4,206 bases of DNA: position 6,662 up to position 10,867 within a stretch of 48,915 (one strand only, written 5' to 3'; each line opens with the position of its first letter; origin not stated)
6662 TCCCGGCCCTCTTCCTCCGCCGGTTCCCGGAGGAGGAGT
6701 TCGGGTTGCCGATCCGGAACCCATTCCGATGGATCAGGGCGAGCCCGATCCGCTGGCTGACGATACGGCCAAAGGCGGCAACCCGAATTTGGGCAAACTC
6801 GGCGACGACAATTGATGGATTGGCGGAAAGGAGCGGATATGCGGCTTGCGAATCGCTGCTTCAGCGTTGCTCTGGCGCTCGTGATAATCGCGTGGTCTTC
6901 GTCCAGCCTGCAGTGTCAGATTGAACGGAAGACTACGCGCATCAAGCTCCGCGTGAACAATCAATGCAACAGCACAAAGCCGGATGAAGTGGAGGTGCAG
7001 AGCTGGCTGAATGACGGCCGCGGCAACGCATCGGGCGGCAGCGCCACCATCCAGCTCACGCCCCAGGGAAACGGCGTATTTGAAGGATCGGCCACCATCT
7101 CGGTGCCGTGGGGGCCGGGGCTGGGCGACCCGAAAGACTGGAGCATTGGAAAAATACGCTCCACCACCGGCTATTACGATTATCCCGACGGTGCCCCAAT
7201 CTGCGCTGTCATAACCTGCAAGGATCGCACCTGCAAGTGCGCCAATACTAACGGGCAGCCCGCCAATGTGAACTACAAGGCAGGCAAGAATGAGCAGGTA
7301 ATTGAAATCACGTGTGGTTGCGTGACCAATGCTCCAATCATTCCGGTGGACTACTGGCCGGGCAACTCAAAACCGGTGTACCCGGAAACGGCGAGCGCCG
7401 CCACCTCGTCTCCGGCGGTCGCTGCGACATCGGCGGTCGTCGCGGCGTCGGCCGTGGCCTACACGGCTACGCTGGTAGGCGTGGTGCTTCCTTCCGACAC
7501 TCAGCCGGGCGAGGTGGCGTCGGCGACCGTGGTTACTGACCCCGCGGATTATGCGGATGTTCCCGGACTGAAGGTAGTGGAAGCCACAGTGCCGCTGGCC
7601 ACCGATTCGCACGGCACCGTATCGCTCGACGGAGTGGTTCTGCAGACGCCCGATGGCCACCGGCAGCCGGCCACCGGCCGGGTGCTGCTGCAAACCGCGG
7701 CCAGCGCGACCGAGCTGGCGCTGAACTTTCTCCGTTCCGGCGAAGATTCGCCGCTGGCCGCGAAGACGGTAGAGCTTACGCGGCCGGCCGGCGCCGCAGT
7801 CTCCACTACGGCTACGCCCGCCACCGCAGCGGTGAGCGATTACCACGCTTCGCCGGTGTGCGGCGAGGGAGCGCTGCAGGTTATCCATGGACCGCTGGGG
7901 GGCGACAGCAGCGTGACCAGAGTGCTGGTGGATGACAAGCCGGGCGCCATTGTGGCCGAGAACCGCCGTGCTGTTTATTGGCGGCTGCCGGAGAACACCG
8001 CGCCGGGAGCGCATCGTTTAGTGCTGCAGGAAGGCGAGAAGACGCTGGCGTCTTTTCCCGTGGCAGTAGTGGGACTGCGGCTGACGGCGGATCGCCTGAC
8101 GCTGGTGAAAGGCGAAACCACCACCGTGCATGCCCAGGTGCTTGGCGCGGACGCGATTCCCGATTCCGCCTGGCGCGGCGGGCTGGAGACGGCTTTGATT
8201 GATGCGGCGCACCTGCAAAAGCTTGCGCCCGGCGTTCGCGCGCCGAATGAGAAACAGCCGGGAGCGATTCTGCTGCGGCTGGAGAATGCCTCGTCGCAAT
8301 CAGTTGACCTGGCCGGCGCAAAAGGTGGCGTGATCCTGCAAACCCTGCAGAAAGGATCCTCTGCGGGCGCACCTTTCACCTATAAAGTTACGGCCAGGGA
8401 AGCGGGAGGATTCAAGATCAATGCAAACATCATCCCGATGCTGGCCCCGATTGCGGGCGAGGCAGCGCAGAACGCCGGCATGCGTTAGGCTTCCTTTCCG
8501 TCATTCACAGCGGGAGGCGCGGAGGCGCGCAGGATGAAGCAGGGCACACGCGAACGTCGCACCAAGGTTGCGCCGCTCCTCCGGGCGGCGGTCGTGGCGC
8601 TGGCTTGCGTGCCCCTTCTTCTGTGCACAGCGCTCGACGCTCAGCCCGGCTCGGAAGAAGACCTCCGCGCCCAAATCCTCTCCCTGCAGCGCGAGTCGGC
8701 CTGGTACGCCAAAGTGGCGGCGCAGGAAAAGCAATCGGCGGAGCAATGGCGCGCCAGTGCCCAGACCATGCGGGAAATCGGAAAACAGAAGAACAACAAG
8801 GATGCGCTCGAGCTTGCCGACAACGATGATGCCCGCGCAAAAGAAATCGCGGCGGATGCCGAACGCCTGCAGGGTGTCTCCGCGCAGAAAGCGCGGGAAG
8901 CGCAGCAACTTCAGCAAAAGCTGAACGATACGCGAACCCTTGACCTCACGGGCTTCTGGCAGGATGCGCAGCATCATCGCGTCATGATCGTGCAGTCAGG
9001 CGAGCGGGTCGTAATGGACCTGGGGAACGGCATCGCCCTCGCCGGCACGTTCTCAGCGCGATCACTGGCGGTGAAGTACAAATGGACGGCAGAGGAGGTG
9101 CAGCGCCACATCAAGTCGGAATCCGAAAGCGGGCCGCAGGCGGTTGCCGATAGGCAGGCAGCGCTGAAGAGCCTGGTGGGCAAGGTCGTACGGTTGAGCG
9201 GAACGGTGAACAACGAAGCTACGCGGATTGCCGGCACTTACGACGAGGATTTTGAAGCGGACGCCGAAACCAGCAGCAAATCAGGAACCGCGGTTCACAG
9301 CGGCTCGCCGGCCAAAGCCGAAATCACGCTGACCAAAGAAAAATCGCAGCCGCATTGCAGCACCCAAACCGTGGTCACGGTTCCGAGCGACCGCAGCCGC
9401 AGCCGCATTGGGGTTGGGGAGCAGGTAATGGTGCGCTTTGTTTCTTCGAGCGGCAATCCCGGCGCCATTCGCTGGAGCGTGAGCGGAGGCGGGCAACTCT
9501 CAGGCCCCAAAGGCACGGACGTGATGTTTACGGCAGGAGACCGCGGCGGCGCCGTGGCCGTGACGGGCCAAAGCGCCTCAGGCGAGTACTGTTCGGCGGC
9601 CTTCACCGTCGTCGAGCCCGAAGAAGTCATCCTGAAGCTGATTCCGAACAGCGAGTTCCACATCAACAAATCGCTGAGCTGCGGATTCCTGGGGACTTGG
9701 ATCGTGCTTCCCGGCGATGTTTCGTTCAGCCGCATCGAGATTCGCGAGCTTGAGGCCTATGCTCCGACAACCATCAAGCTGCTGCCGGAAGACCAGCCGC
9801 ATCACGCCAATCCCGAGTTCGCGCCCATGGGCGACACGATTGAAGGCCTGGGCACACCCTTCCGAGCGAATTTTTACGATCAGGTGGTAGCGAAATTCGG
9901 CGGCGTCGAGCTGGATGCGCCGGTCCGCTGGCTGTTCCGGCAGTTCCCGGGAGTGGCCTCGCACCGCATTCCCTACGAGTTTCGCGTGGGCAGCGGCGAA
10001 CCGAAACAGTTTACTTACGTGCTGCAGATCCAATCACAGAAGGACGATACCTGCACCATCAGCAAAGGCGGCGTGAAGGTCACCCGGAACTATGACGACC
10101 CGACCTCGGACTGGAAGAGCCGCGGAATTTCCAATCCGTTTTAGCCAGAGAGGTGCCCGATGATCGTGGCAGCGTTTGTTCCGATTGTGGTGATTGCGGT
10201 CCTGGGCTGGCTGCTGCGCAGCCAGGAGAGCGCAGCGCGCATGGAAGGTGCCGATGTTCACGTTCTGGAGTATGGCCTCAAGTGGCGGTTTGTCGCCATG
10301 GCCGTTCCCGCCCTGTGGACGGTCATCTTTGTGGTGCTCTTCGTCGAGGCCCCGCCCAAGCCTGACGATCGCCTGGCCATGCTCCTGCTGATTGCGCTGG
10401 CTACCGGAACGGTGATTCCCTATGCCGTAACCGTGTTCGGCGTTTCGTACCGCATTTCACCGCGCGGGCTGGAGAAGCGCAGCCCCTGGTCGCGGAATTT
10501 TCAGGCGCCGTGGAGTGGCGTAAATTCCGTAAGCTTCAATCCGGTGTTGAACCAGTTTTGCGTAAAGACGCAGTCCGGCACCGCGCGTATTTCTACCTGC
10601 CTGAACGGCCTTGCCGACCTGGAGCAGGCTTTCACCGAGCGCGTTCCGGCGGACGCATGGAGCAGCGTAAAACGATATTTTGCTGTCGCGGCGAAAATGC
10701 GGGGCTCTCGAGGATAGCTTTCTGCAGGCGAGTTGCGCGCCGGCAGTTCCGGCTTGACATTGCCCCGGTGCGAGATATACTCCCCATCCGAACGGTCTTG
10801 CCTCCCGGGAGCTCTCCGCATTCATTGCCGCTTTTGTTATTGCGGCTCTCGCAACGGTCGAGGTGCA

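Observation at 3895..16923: Ten-gene, tightly coupled cluster encoding only envelope-targeted proteins with no recognisable enzyme, ATPase or transporter: candidate undescribed cell-surface/envelope system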

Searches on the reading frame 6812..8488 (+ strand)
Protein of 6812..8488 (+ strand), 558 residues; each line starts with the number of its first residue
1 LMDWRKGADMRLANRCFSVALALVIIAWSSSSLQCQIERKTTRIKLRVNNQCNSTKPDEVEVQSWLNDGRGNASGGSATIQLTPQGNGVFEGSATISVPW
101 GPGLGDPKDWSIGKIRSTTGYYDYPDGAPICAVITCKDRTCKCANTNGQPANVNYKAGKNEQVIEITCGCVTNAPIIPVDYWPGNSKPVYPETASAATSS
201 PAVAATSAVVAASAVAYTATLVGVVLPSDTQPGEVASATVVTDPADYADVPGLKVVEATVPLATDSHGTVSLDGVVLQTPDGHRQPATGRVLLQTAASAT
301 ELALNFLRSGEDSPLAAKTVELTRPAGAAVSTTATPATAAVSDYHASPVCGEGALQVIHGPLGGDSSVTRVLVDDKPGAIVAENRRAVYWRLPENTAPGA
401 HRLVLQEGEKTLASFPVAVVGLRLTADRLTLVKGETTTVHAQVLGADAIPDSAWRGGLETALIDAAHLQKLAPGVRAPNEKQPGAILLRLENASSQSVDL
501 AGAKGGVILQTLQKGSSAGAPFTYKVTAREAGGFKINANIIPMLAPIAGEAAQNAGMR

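Call 3: search_protein_families(library=pfam, proteins=[window:6812-8488:+], max_evalue=0.1)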
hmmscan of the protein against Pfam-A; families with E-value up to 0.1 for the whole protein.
window:6812-8488:+ (558 aa): 0 families

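Call 4: search_protein_families(library=ncbifam, proteins=[window:6812-8488:+], max_evalue=0.1)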
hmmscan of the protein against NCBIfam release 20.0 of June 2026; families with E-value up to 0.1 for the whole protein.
window:6812-8488:+ (558 aa): 0 families

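Call 10: find_homologous_proteins(query=window:6812-8488:+, max_evalue=0.001)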
Query window:6812-8488:+ (558 aa): 4 proteins with E <= 0.001 among 8000 candidates.
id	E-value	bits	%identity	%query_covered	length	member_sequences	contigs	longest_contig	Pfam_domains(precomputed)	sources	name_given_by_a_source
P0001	0.0e+0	1123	100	92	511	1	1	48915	-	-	-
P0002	7.2e-58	215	36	62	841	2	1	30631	-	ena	-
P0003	1.2e-56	211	36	62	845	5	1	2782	-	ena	-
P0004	6.6e-45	172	33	59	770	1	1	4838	-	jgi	jgi:hypothetical protein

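Call 11: find_encoding_contigs(protein=P0002, flank=10000, max_places=4)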
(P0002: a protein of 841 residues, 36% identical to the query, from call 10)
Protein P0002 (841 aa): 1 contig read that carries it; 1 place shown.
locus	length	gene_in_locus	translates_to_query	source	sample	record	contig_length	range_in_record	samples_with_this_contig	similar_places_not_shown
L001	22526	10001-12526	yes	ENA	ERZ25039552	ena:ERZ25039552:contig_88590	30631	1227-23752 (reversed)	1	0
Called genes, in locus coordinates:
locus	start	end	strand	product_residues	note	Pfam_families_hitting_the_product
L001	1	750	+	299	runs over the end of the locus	-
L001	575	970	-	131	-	-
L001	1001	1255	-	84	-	-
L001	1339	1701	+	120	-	PF04226:Transgly_assoc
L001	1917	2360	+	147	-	PF00753:Lactamase_B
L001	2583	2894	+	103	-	PF22505:RNase_J_b_CASP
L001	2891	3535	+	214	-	PF07521:RMMBL, PF17770:RNase_J_C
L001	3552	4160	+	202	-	PF00583:Acetyltransf_1 (weak)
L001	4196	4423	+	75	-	-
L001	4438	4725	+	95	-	PF02673:BacA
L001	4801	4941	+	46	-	PF02673:BacA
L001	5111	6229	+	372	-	-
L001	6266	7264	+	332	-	-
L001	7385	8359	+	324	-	PF04261:Dyp_perox_N, PF20628:Dyp_perox_C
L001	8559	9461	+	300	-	PF01370:Epimerase, PF02254:TrkA_N (weak), PF05368:NmrA, PF13460:NAD_binding_10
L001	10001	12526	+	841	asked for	-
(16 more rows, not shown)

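Call 12: find_encoding_contigs(protein=P0004, flank=10000, max_places=4)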
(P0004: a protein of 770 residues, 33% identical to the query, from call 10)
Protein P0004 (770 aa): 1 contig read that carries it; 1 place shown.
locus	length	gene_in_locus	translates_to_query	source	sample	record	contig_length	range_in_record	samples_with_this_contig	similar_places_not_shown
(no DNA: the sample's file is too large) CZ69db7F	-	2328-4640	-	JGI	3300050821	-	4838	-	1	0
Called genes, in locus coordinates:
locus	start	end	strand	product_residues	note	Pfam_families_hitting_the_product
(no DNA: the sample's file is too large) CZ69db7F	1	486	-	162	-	?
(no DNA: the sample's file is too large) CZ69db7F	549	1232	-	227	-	-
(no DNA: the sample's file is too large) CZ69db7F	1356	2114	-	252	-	PF02348:CTP_transf_3, PF12804:NTP_transf_3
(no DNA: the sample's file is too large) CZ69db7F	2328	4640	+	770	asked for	-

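Call 19: search_protein_families(library=padloc, proteins=[window:6812-8488:+], max_evalue=0.1)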
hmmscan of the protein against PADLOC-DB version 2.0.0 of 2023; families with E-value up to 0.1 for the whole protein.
window:6812-8488:+ (558 aa): 0 families

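Call 20: search_protein_families(library=phrogs, proteins=[window:6812-8488:+], max_evalue=0.1)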
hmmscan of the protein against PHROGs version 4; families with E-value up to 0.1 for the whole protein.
window:6812-8488:+ (558 aa): 0 families

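Call 32: search_solved_structures(query=window:6812-8488:+, max_evalue=1)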
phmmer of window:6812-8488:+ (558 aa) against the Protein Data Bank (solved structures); distinct sequences matched with E-value up to 1: 1.
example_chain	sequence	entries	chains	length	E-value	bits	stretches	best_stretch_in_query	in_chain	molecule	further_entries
3gyt_A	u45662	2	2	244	0.65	11.7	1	362-442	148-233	Nuclear hormone receptor of the steroid/thyroid hormone receptors superfamily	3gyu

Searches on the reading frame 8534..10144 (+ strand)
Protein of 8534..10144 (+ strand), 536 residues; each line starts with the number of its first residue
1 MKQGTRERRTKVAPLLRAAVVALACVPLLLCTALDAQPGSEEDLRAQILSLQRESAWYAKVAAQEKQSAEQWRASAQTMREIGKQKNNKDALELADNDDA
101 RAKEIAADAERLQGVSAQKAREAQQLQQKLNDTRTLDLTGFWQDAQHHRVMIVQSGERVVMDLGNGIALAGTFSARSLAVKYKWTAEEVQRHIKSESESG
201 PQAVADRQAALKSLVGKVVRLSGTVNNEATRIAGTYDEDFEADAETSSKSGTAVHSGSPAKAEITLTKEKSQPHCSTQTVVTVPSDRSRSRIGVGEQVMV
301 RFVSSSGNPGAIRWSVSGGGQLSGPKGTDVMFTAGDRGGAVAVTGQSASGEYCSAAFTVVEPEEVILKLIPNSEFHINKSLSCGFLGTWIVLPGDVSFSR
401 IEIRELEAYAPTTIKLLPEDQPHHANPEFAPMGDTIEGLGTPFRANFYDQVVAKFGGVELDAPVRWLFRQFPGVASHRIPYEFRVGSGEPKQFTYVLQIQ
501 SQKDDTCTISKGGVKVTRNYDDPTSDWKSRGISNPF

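Call 3: search_protein_families(library=pfam, proteins=[window:8534-10144:+], max_evalue=0.1)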
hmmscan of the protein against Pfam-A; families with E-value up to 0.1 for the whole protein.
window:8534-10144:+ (536 aa): 0 families

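Call 4: search_protein_families(library=ncbifam, proteins=[window:8534-10144:+], max_evalue=0.1)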
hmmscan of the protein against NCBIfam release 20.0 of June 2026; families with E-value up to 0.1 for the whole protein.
window:8534-10144:+ (536 aa): 1 family
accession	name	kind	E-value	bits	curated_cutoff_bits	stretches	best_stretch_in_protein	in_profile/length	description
NF033634.1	SLATT_1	domain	0.003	17.5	41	0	167-219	69-118/132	SLATT domain-containing protein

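Call 7: find_encoding_contigs(protein=window:8534-10144:+, flank=10000, max_places=6)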
Protein window:8534-10144:+ (536 aa): no gene with exactly this product is on record in the collection.
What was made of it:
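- Tried and rejected: Exact look-up of g5 found nothing (call 7).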

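Call 13: find_homologous_proteins(query=window:8534-10144:+, max_evalue=0.001)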
Query window:8534-10144:+ (536 aa): 2 proteins with E <= 0.001 among 8000 candidates.
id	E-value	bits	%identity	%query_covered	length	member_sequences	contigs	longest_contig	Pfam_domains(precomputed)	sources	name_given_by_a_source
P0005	0.0e+0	1199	100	100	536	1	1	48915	-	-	-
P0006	1.1e-142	495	50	97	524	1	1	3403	-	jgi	jgi:hypothetical protein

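Call 14: find_encoding_contigs(protein=P0006, flank=10000, max_places=4)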
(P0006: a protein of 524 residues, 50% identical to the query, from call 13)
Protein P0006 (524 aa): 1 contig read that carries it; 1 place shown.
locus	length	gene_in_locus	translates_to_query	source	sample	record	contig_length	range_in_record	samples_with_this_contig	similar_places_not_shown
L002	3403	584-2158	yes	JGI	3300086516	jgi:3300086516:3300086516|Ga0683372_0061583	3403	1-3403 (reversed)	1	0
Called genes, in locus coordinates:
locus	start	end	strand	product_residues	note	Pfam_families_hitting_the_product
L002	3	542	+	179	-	?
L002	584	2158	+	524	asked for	-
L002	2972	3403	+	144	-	?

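Call 19: search_protein_families(library=padloc, proteins=[window:8534-10144:+], max_evalue=0.1)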
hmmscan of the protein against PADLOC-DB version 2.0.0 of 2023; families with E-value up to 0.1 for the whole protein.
window:8534-10144:+ (536 aa): 0 families

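Call 20: search_protein_families(library=phrogs, proteins=[window:8534-10144:+], max_evalue=0.1)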
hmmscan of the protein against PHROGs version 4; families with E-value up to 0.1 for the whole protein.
window:8534-10144:+ (536 aa): 0 families

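Call 31: search_solved_structures(query=window:8534-10144:+, max_evalue=1)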
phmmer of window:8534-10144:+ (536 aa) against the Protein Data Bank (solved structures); distinct sequences matched with E-value up to 1: 0.

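Call 78: search_protein_families(library=pfam, proteins=[P0006], max_evalue=0.1)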
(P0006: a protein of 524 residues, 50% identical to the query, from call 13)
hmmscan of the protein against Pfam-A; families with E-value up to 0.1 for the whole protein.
P0006 (524 aa): 1 family
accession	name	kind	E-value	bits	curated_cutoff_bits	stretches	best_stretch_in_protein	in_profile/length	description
PF05262.16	Borrelia_P83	-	0.039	12.9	33.6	1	67-149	275-336/489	Borrelia P83/100 protein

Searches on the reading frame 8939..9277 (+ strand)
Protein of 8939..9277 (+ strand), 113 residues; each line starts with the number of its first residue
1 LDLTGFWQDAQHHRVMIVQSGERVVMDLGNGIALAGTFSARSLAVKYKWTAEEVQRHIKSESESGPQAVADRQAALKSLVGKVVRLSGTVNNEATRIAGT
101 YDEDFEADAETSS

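Call 80: search_protein_families(library=pfam, proteins=[window:8939-9277:+], max_evalue=10)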
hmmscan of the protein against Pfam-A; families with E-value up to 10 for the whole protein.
seq(113 aa): 1 family
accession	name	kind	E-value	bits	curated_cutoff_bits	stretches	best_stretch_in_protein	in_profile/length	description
PF07887.16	Calmodulin_bind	-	0.13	12.8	25.5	1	32-95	53-114/147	Calmodulin binding protein-like N-terminal domain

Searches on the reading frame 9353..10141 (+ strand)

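Call 80: search_protein_families(library=pfam, proteins=[window:9353-10141:+], max_evalue=10)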
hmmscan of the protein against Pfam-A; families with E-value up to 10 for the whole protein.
seq(263 aa): 1 family
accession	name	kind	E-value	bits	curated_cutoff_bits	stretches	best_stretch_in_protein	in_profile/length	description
PF19408.5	PKD_6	-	0.076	13.8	25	1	40-85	35-81/82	PKD-like domain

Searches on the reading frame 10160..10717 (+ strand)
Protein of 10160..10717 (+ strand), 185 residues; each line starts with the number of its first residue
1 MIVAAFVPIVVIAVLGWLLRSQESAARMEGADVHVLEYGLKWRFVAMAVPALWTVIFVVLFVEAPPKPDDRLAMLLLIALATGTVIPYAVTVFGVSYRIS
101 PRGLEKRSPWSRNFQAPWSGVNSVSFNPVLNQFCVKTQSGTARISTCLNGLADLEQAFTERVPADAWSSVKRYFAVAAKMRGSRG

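Call 3: search_protein_families(library=pfam, proteins=[window:10160-10717:+], max_evalue=0.1)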
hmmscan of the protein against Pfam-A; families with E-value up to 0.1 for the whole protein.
window:10160-10717:+ (185 aa): 0 families

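Call 4: search_protein_families(library=ncbifam, proteins=[window:10160-10717:+], max_evalue=0.1)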
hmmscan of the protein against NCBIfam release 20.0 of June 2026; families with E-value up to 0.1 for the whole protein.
window:10160-10717:+ (185 aa): 0 families

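Call 19: search_protein_families(library=padloc, proteins=[window:10160-10717:+], max_evalue=0.1)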
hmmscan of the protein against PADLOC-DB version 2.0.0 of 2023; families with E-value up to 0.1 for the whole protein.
window:10160-10717:+ (185 aa): 0 families

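Call 20: search_protein_families(library=phrogs, proteins=[window:10160-10717:+], max_evalue=0.1)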
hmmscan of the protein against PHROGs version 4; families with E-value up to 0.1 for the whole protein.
window:10160-10717:+ (185 aa): 0 families

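Call 93: list_cluster_members(proteins=[window:10160-10717:+, window:12102-14747:+, window:14790-15791:+, window:15802-16923:+, window:10863-12062:+, window:6291-6815:+, window:3895-5658:+])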
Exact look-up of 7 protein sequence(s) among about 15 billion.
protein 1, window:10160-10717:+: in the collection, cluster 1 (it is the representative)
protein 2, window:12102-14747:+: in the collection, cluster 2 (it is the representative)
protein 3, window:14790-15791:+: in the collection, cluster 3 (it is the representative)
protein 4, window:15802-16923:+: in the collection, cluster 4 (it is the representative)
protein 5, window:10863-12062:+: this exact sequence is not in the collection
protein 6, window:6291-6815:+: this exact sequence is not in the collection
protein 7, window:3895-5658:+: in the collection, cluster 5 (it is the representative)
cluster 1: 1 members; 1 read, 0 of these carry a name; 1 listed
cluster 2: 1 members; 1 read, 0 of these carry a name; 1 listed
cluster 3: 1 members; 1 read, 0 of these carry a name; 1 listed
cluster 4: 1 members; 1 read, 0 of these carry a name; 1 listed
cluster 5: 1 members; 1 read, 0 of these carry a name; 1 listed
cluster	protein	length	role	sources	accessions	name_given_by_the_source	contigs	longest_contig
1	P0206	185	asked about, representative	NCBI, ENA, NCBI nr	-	-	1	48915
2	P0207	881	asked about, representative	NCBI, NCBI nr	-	-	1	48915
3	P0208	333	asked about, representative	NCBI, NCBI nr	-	-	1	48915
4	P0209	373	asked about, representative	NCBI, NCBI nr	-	-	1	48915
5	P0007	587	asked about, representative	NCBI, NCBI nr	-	-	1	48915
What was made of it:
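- Most of the products have few or no detectable relatives (calls 10, 13, 93).
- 10160..10717 (+): g6: 185-aa protein with three N-terminal TM helices and a ~90-aa C-terminal domain. The PH-like label is unverified. Singleton at 90% identity (call 93).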
